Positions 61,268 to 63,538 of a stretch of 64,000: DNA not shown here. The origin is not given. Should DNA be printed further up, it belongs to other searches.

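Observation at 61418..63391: GH42-like protein with both catalytic glutamates replaced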

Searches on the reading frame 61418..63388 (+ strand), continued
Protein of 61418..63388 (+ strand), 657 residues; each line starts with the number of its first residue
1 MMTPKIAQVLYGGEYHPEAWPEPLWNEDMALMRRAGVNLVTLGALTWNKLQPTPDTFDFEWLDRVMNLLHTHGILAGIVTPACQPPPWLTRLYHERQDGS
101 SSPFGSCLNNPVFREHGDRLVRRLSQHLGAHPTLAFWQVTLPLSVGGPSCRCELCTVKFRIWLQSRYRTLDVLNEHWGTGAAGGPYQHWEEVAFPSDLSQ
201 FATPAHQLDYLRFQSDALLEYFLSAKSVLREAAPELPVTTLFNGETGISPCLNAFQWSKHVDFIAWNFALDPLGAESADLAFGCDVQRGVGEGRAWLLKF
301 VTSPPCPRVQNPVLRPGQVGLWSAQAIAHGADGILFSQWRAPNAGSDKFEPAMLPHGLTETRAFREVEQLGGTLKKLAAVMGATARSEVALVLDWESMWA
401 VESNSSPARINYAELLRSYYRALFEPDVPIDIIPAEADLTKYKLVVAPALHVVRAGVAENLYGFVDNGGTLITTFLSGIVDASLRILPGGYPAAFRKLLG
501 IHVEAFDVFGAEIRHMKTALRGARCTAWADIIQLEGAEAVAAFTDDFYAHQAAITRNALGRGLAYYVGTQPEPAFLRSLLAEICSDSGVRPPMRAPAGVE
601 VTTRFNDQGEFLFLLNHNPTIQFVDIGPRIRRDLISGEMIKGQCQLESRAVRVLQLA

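Call 23: find_encoding_contigs(protein=P0004, flank=8000, max_places=2)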
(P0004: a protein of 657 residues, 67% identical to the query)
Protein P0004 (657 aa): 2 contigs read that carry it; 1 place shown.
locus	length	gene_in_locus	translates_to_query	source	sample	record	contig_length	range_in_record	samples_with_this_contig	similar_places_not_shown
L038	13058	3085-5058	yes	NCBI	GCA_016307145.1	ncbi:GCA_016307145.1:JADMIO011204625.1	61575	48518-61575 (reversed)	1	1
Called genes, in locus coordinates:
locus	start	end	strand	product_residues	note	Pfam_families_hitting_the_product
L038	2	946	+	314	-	?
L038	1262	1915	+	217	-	PF16316:DUF4956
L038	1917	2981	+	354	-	PF25919:BSH_CusB (faint), PF25917:BSH_RND (weak), PF25973:BSH_CzcB (weak)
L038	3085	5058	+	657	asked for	PF02449:Glyco_hydro_42, PF08532:Glyco_hydro_42M, PF08533:Glyco_hydro_42C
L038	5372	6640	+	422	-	PF07642:BBP2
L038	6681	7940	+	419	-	PF13433:Peripla_BP_5, PF13458:Peripla_BP_6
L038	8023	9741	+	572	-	PF13646:HEAT_2 (faint), PF02653:BPD_transp_2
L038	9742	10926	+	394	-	PF02653:BPD_transp_2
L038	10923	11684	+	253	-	PF13476:AAA_23 (faint), PF02463:SMC_N (weak), PF00005:ABC_tran, PF13304:AAA_21 (faint), PF12399:BCA_ABC_TP_C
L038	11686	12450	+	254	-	PF00005:ABC_tran, PF13304:AAA_21 (faint)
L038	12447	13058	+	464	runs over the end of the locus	PF00365:PFK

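Call 24: find_encoding_contigs(protein=P0022, flank=8000, max_places=2)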
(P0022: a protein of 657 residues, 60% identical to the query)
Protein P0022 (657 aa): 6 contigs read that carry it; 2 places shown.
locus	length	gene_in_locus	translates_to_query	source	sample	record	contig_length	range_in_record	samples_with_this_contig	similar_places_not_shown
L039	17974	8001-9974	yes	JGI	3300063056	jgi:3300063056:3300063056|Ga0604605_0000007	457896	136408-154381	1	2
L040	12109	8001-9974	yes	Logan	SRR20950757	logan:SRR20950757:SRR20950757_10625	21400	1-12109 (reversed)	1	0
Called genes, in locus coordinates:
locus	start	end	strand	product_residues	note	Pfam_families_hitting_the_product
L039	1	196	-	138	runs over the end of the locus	PF01322:Cytochrom_C_2 (weak)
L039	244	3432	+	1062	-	PF23500:DUF7133, PF02985:HEAT (faint), PF13646:HEAT_2, PF13442:Cytochrome_CBB3 (faint), PF00034:Cytochrom_C (faint)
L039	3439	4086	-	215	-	PF01923:Cob_adeno_trans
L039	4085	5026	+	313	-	-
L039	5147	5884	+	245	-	PF13432:TPR_16, PF23914:TPR_CcmH_CycH (weak), PF00515:TPR_1 (weak), PF13424:TPR_12, PF13414:TPR_11, PF13432:TPR_16, PF13424:TPR_12, PF14559:TPR_19, +17 more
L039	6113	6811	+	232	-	PF16316:DUF4956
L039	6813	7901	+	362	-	-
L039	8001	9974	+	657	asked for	PF02449:Glyco_hydro_42, PF08532:Glyco_hydro_42M, PF08533:Glyco_hydro_42C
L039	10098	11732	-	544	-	-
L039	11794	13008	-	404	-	PF12704:MacB_PCD, PF02687:FtsX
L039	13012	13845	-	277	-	PF00005:ABC_tran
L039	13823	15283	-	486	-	PF25919:BSH_CusB (faint), PF25917:BSH_RND, PF25973:BSH_CzcB, PF25876:HH_MFP_RND, PF25954:Beta-barrel_RND_2, PF25990:Beta-barrel_YknX, PF26002:Beta-barrel_AprE (faint)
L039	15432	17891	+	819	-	PF08487:VIT, PF00092:VWA, PF13519:VWA_2, PF13768:VWA_3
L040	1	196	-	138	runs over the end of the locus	PF01322:Cytochrom_C_2 (weak)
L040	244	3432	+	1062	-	PF23500:DUF7133, PF02985:HEAT (faint), PF13646:HEAT_2, PF13442:Cytochrome_CBB3 (faint), PF00034:Cytochrom_C (faint)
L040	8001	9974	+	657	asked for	PF02449:Glyco_hydro_42, PF08532:Glyco_hydro_42M, PF08533:Glyco_hydro_42C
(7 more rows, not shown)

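Call 25: find_encoding_contigs(protein=P0023, flank=8000, max_places=2)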
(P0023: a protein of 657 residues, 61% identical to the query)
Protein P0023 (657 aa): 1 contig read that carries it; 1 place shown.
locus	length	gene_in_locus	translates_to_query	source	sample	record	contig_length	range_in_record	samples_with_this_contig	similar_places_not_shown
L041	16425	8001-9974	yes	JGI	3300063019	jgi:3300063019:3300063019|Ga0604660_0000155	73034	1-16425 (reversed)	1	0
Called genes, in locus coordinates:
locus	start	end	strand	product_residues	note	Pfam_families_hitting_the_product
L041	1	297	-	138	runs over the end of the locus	PF01322:Cytochrom_C_2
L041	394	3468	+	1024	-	PF23500:DUF7133, PF13646:HEAT_2 (weak), PF00034:Cytochrom_C (faint)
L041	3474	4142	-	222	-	PF01923:Cob_adeno_trans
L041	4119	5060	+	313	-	-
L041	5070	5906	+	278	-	PF13432:TPR_16 (weak), PF23914:TPR_CcmH_CycH (weak), PF14559:TPR_19 (weak), PF13424:TPR_12, PF13414:TPR_11, PF13432:TPR_16, PF13424:TPR_12, PF14559:TPR_19, +15 more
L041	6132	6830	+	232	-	PF16316:DUF4956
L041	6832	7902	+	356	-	PF25917:BSH_RND (weak), PF25973:BSH_CzcB (weak)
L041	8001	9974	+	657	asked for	PF02449:Glyco_hydro_42, PF08532:Glyco_hydro_42M, PF08533:Glyco_hydro_42C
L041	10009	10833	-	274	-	PF00535:Glycos_transf_2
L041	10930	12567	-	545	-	-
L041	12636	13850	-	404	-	PF12704:MacB_PCD, PF02687:FtsX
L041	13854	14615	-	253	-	PF00005:ABC_tran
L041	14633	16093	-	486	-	PF25917:BSH_RND, PF25973:BSH_CzcB (weak), PF25876:HH_MFP_RND, PF25954:Beta-barrel_RND_2, PF25990:Beta-barrel_YknX, PF26002:Beta-barrel_AprE (weak)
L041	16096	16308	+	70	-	-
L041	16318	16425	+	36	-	?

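Call 35: find_encoding_contigs(protein=P0025, flank=8000, max_places=1)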
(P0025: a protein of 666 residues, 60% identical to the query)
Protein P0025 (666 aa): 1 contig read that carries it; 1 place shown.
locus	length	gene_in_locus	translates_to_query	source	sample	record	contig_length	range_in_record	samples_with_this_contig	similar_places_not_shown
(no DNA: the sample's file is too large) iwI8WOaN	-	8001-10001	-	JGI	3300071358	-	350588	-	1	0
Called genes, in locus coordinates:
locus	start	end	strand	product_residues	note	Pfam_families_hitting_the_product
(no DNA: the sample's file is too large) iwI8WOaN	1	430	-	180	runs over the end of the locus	PF01923:Cob_adeno_trans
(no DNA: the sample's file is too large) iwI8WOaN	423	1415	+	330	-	-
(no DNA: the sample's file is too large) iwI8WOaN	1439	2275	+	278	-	PF13414:TPR_11, PF13432:TPR_16, PF00515:TPR_1, PF13424:TPR_12, PF13432:TPR_16, PF14559:TPR_19, PF00515:TPR_1, PF07719:TPR_2, +25 more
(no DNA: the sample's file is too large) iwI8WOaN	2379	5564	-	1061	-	PF07679:I-set, PF13895:Ig_2 (weak), PF13927:Ig_3, PF00047:ig (weak)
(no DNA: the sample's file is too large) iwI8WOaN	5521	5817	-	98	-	-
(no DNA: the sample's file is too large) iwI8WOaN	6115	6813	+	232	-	PF16316:DUF4956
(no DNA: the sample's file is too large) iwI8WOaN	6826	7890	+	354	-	-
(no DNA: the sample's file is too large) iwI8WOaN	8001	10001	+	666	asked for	PF02449:Glyco_hydro_42, PF08532:Glyco_hydro_42M, PF08533:Glyco_hydro_42C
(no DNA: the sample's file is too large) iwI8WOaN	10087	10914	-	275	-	-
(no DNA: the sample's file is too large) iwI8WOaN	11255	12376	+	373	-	PF01408:GFO_IDH_MocA, PF22725:GFO_IDH_MocA_C3 (weak)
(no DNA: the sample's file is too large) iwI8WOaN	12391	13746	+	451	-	PF07690:MFS_1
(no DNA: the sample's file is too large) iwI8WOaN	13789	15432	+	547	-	PF07690:MFS_1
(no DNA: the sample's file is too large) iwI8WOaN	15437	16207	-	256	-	PF01904:DUF72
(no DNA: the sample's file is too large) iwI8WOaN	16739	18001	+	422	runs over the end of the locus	PF21338:Top1B_N_bact, PF01028:Topoisom_I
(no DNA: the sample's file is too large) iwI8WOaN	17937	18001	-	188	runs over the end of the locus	PF04343:DUF488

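Call 36: find_encoding_contigs(protein=P0020, flank=8000, max_places=1)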
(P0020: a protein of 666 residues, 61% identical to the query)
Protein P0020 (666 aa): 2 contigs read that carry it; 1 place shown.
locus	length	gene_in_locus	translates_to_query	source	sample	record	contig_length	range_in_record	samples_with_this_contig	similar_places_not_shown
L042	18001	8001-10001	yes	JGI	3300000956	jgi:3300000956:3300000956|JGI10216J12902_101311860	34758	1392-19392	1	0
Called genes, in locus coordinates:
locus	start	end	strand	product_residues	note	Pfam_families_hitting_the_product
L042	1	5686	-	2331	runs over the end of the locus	PF00932:LTD, PF13287:Fn3_assoc, PF13290:CHB_HEX_C_1, PF08757:CotH, PF00932:LTD, PF17957:Big_7, PF07691:PA14, PF17957:Big_7, +5 more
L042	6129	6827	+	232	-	PF16316:DUF4956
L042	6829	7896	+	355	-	PF25919:BSH_CusB (faint), PF25917:BSH_RND (weak), PF25973:BSH_CzcB (weak)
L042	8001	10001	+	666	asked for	PF01301:Glyco_hydro_35 (faint), PF02449:Glyco_hydro_42, PF08532:Glyco_hydro_42M, PF08533:Glyco_hydro_42C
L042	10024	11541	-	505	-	PF07690:MFS_1, PF12832:MFS_1_like (weak), PF07690:MFS_1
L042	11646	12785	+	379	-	PF04389:Peptidase_M28, PF01546:Peptidase_M20, PF07687:M20_dimer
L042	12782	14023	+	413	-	-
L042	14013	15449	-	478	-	PF00072:Response_reg, PF00158:Sigma54_activat, PF13191:AAA_16 (weak), PF14532:Sigma54_activ_2, PF00004:AAA, PF07728:AAA_5, PF13401:AAA_22 (weak), PF25601:AAA_lid_14, +1 more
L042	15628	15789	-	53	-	-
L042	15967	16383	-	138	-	PF05258:DciA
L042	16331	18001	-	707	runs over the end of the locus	PF02449:Glyco_hydro_42, PF08532:Glyco_hydro_42M, PF08533:Glyco_hydro_42C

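Call 37: find_encoding_contigs(protein=P0055, flank=8000, max_places=1)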
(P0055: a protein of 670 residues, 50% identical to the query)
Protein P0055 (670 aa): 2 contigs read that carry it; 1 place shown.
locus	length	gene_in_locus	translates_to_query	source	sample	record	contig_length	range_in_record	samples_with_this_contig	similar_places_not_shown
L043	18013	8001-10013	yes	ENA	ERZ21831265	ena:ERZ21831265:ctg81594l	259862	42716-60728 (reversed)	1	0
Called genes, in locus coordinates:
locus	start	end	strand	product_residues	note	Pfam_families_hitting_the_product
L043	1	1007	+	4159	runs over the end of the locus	PF00041:fn3 (faint), PF13205:Big_5, PF06119:NIDO, PF16656:Pur_ac_phosph_N (weak), PF16656:Pur_ac_phosph_N (weak), PF07705:CARDB, PF04151:PPC (weak), PF24595:DUF7619, +9 more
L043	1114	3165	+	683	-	PF02897:Peptidase_S9_N, PF00326:Peptidase_S9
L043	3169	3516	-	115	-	PF02311:AraC_binding (weak), PF07883:Cupin_2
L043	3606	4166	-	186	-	PF00258:Flavodoxin_1 (faint)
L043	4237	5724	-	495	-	PF13088:BNR_2 (faint), PF15892:BNR_4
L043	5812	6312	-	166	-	PF02357:NusG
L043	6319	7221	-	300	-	PF08450:SGL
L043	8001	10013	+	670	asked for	PF02449:Glyco_hydro_42, PF08532:Glyco_hydro_42M, PF08533:Glyco_hydro_42C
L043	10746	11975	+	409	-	PF00078:RVT_1, PF08388:GIIM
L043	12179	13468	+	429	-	PF01408:GFO_IDH_MocA, PF19051:GFO_IDH_MocA_C2, PF22725:GFO_IDH_MocA_C3 (faint)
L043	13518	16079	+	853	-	PF02985:HEAT (faint), PF13646:HEAT_2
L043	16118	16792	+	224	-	-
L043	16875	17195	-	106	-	PF16842:RRM_occluded (weak), PF00076:RRM_1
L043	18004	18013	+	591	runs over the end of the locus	PF00849:PseudoU_synth_2, PF10672:Methyltrans_SAM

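Call 38: find_encoding_contigs(protein=P0041, flank=8000, max_places=1)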
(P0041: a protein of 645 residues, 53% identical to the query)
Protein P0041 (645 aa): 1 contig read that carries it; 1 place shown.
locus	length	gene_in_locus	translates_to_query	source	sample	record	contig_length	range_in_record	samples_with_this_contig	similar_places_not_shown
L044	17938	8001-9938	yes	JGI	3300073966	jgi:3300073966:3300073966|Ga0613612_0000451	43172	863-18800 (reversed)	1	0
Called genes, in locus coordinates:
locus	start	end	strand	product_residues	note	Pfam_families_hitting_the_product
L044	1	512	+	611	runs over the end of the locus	PF00432:Prenyltrans (faint), PF07678:TED_complement (faint), PF13249:SQHop_cyclase_N (weak), PF13243:SQHop_cyclase_C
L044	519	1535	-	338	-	PF18152:DAHP_snth_FXD, PF00793:DAHP_synth_1, PF03102:NeuB (weak)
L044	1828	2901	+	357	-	PF00696:AA_kinase, PF01472:PUA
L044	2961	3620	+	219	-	PF03819:MazG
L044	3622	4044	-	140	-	PF01894:YjbQ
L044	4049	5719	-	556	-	PF07719:TPR_2 (faint), PF13424:TPR_12 (faint), PF13432:TPR_16 (weak), PF12895:ANAPC3 (weak), PF14559:TPR_19, PF13432:TPR_16 (weak), PF23914:TPR_CcmH_CycH (weak), PF13414:TPR_11 (weak), +5 more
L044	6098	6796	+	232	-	PF16316:DUF4956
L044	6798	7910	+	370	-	PF25973:BSH_CzcB (weak)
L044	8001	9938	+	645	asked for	PF02449:Glyco_hydro_42, PF08532:Glyco_hydro_42M, PF08533:Glyco_hydro_42C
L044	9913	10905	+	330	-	PF00165:HTH_AraC (weak), PF12833:HTH_18, PF00165:HTH_AraC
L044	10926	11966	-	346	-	PF13371:TPR_9 (faint), PF13374:TPR_10 (faint), PF00515:TPR_1 (faint), PF07719:TPR_2 (faint), PF13174:TPR_6 (faint), PF13181:TPR_8 (faint), PF13424:TPR_12 (faint), PF14559:TPR_19 (weak), +5 more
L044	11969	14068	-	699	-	PF16656:Pur_ac_phosph_N, PF00149:Metallophos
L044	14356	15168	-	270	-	PF00196:GerE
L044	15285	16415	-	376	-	PF13243:SQHop_cyclase_C (faint)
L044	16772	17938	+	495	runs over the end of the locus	PF07690:MFS_1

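Call 48: predict_structure(alignment_id=A2)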
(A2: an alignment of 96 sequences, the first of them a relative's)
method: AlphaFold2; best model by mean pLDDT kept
length: 657 residues; sequences in the alignment: 96
mean_pLDDT: 91.6   pTM: 0.93
mean pLDDT of the five models: 91.6, 91.3, 90.7, 90.5, 90.1
residues with pLDDT >= 90: 525; 70-90: 97; 50-70: 24; < 50: 11
segments of 3 or more residues with pLDDT < 50: 97-104, 144-146
pLDDT, mean of each block of 10 residues (from residue 1): 78 95 96 98 91 94 97 96 85 60 63 91 94 95 60 89 97 93 87 76 87 93 95 94 86 94 92 87 96 93 68 89 97 95 88 95 96 96 94 96 85 95 96 98 97 96 98 95 92 95 93 94 94 97 96 98 98 96 96 95 95 97 95 97 96 95
secondary structure, 60 per line:
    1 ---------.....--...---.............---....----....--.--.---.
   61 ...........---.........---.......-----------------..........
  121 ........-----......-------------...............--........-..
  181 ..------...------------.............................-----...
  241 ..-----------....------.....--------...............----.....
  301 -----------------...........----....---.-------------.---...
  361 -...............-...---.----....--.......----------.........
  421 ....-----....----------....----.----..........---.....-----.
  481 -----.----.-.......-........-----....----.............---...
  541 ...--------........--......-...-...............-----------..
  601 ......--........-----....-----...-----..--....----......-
elements in order: E10-14 H23-35 E39-42 H47-50 H60-71 E75-80 H87-93 H111-128 E134-139 H153-167 H170-177 H179-182 H204-232 E238-242 H254-257 E264-268 H277-291 E296-300 H318-328 E333-336 H362-376 E389-392 H395-401 H412-424 E430-433 E444-447 H457-466 E470-474 H493-499 E501-508 E514-517 E522-534 E538-543 E552-559 E562-567 E569-571 H573-587 E599-606 E609-616 E622-625 E631-633 E643-646 E651-656
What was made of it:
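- The only low-confidence stretches lie at the former active-site loops: aa 97-104, aa 144-146 and roughly aa 301-310 (call 48). The model is disordered exactly at these loops (call 48).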
